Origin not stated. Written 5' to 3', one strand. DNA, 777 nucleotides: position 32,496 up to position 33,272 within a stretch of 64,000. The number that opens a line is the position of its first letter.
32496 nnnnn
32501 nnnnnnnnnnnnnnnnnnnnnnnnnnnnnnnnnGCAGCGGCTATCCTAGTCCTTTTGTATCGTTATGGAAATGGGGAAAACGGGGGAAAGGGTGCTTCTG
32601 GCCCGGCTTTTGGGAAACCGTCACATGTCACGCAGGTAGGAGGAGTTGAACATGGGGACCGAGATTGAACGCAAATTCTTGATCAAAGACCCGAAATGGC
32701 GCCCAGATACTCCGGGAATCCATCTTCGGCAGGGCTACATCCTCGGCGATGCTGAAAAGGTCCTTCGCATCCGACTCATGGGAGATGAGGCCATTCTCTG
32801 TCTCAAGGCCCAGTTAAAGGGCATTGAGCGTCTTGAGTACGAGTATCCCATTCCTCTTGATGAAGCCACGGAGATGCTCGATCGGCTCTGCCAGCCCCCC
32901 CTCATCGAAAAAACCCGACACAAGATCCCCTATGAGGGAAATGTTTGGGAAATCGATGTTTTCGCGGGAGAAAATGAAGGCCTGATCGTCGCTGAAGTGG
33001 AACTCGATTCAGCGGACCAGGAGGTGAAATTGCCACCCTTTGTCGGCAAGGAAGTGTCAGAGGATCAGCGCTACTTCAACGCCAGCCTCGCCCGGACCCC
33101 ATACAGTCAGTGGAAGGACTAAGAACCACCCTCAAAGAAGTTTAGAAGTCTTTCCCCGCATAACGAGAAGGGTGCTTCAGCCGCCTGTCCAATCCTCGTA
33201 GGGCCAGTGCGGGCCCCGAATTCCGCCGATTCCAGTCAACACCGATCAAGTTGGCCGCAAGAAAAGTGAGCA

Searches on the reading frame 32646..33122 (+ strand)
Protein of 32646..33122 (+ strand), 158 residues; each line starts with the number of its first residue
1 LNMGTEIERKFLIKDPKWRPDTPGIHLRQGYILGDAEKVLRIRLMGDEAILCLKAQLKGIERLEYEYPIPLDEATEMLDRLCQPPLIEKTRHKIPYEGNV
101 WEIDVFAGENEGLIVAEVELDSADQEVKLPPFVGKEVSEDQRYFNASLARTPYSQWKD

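Call 21: search_protein_families(library=pfam, proteins=[window:32646-33122:+], max_evalue=0.001)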
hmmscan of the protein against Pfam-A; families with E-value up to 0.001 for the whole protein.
window:32646-33122:+ (158 aa): 1 family
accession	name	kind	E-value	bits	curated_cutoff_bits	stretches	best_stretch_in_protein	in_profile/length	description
PF01928.26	CYTH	-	1.2e-11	45.3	23.2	1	5-145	2-171/179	CYTH domain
